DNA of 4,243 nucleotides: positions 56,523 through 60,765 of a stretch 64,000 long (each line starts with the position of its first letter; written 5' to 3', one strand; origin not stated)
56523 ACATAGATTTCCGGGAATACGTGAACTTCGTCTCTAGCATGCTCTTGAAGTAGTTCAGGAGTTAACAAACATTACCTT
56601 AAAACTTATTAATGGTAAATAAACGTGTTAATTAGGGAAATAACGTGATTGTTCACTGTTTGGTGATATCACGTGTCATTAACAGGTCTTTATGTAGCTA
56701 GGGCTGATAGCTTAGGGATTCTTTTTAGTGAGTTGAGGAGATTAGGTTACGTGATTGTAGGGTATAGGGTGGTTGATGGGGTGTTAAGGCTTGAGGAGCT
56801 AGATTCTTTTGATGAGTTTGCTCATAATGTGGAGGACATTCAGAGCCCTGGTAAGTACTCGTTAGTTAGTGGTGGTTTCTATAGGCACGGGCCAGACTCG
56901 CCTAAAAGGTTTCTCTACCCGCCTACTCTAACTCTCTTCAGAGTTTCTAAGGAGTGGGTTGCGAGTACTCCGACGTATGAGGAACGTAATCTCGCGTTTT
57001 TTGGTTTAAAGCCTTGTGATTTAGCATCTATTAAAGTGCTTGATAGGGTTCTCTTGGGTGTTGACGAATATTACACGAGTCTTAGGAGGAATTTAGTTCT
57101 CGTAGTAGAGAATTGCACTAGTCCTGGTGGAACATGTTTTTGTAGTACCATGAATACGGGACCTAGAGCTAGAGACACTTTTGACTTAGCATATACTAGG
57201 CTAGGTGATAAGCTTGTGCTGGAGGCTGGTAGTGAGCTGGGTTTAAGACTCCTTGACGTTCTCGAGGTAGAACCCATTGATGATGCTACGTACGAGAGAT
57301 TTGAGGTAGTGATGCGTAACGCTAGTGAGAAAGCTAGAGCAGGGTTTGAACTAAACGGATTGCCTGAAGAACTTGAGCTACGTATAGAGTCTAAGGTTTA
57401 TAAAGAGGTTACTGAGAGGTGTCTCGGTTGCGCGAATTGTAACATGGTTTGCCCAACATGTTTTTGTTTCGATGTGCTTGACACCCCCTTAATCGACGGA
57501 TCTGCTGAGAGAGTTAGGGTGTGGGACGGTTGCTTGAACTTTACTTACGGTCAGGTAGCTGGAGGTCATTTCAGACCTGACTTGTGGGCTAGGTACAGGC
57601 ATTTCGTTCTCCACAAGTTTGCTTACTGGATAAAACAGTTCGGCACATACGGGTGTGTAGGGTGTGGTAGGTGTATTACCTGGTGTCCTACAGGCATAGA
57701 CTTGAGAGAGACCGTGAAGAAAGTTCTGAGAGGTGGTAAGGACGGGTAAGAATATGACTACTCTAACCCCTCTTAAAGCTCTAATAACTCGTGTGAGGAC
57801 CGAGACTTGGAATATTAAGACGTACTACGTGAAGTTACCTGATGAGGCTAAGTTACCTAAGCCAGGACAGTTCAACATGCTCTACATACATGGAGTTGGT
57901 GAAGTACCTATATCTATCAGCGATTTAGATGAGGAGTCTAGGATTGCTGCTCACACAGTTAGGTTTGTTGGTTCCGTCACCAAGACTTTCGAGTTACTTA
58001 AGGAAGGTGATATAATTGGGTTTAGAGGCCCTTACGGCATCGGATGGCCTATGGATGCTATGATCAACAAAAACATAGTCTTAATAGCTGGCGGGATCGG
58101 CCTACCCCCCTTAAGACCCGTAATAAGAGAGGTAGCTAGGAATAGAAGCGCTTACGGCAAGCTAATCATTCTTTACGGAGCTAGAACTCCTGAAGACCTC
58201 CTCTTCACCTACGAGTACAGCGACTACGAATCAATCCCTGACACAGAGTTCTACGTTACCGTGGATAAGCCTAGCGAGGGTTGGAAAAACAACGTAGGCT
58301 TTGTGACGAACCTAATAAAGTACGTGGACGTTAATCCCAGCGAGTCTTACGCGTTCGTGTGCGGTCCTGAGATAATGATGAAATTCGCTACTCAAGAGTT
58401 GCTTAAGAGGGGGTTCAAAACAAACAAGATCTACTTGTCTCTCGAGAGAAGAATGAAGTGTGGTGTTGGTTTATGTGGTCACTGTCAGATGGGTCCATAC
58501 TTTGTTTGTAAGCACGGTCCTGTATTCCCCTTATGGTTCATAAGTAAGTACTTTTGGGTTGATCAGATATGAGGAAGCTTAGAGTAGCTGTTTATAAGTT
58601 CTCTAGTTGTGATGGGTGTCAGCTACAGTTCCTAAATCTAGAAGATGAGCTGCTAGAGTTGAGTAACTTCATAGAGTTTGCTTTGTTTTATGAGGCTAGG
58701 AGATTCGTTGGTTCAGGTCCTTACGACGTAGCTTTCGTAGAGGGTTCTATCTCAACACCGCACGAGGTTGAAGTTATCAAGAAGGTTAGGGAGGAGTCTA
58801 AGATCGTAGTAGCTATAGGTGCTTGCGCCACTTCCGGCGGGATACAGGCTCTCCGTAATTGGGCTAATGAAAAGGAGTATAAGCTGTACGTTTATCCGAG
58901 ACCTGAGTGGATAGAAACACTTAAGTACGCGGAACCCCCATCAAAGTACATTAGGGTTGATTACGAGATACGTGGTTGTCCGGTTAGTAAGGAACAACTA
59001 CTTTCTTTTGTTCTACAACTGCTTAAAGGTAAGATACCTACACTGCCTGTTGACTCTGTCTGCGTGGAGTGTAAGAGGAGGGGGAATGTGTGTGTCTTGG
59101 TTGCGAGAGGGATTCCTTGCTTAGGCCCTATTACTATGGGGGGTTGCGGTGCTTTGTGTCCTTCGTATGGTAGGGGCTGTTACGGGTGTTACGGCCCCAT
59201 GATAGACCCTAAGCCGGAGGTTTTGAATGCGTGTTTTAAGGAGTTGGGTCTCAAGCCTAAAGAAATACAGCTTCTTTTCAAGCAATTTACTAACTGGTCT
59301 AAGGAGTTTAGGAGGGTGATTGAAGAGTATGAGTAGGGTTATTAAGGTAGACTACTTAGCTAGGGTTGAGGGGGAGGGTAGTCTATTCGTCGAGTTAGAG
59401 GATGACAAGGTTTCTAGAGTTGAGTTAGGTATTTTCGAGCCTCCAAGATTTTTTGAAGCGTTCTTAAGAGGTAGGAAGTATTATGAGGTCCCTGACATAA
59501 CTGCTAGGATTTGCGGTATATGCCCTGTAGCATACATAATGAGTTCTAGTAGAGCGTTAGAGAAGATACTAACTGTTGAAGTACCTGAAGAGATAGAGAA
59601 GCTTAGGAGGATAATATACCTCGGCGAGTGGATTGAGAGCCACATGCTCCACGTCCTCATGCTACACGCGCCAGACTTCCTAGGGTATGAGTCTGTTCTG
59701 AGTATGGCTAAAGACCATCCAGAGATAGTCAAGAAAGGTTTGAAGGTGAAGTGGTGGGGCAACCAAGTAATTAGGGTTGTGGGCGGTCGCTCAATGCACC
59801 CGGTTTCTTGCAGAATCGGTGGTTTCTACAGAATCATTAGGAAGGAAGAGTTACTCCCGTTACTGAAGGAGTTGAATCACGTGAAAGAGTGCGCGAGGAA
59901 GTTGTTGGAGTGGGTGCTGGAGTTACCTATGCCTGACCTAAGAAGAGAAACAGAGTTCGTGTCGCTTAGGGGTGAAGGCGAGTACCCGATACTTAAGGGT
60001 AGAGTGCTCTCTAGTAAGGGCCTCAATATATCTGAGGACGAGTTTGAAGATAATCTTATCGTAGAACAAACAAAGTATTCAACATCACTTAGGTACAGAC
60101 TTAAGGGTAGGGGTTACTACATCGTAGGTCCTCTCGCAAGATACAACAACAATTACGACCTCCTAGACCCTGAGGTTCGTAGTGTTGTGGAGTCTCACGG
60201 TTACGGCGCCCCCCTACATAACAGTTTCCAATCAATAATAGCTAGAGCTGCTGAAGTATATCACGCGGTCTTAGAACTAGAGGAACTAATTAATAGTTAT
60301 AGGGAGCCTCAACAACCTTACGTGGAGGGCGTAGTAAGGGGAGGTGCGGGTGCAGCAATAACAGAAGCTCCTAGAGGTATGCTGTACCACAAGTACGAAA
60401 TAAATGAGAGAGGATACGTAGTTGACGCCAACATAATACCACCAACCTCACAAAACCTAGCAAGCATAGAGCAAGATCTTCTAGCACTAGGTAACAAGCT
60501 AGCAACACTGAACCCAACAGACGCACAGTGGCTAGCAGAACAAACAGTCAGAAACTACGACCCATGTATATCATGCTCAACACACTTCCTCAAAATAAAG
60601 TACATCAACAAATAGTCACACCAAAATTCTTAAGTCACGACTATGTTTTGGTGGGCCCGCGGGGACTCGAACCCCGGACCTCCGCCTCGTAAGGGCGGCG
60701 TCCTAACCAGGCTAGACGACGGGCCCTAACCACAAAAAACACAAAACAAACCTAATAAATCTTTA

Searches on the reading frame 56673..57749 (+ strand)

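Call 10: search_protein_families(library=pfam, proteins=[window:56673-57749:+])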
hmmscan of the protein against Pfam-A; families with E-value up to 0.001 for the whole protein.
window:56673-57749:+ (358 aa): 12 families
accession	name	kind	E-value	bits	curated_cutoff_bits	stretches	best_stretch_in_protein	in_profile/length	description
PF17179.9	Fer4_22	-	1e-32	113.3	27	1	249-342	1-95/95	4Fe-4S dicluster domain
PF12838.12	Fer4_7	-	2.2e-08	34.9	27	0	324-342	34-52/52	4Fe-4S dicluster domain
PF13746.11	Fer4_18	-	1.3e-07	32.2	27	1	322-348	55-81/114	4Fe-4S dicluster domain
PF13187.11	Fer4_9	-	1.5e-06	28.6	27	0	328-349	2-23/52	4Fe-4S dicluster domain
PF13237.11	Fer4_10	-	3.5e-06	27.3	25.5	0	327-346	8-29/53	4Fe-4S dicluster domain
PF13534.11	Fer4_17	-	9.2e-06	26.6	22.2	0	243-262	39-58/61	4Fe-4S dicluster domain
PF13484.11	Fer4_16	-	1.1e-05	26.6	30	0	240-262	43-65/66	4Fe-4S double cluster binding domain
PF14697.11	Fer4_21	-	1.6e-05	25.4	35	0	240-265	31-56/59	4Fe-4S dicluster domain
PF12797.12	Fer4_2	-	2.1e-05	24.6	24.5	0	328-340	10-22/22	4Fe-4S binding domain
PF25160.1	LdpA_Fe-S-bd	-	9.3e-05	22.6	27.6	0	327-341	27-41/49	LdpA Fe-S cluster-binding domain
PF13183.11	Fer4_8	-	0.00015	22.7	27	0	248-342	3-68/68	4Fe-4S dicluster domain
PF00037.32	Fer4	-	0.00065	19.9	21.1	0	247-262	5-20/24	4Fe-4S binding domain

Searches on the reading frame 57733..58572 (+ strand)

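Call 10: search_protein_families(library=pfam, proteins=[window:57733-58572:+])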
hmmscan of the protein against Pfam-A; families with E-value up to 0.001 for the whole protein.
window:57733-58572:+ (279 aa): 3 families
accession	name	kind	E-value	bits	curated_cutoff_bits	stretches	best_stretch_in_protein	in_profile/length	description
PF00175.26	NAD_binding_1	-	2.8e-15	57.3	22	1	117-220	1-108/109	Oxidoreductase NAD-binding domain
PF10418.14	DHODB_Fe-S_bind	-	2.9e-09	36.9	23.9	1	238-267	1-37/41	Iron-sulfur cluster binding domain of dihydroorotate dehydrogenase B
PF08030.17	NAD_binding_6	-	0.00014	22.4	22.2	0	113-139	2-28/156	Ferric reductase NAD binding domain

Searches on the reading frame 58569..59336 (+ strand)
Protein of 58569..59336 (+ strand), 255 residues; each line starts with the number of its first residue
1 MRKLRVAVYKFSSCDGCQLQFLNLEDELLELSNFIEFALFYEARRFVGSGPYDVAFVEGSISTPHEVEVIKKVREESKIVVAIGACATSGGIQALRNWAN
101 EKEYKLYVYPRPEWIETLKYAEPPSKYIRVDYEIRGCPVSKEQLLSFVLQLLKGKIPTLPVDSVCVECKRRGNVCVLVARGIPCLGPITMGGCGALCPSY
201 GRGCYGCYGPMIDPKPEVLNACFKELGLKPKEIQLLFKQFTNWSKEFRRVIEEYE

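Call 10: search_protein_families(library=pfam, proteins=[window:58569-59336:+])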
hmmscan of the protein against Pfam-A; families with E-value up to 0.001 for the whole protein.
window:58569-59336:+ (255 aa): 1 family
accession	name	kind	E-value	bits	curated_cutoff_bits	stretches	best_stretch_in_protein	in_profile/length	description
PF01058.29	Oxidored_q6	-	3.6e-25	88.6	27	1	14-150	1-127/128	NADH ubiquinone oxidoreductase, 20 Kd subunit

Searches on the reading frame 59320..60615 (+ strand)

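Call 10: search_protein_families(library=pfam, proteins=[window:59320-60615:+])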
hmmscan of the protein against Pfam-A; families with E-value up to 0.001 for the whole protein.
window:59320-60615:+ (431 aa): 1 family
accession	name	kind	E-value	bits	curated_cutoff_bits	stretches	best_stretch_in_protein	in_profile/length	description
PF00374.24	NiFeSe_Hases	-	7.7e-29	101.4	25.8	2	43-130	1-88/508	Nickel-dependent hydrogenase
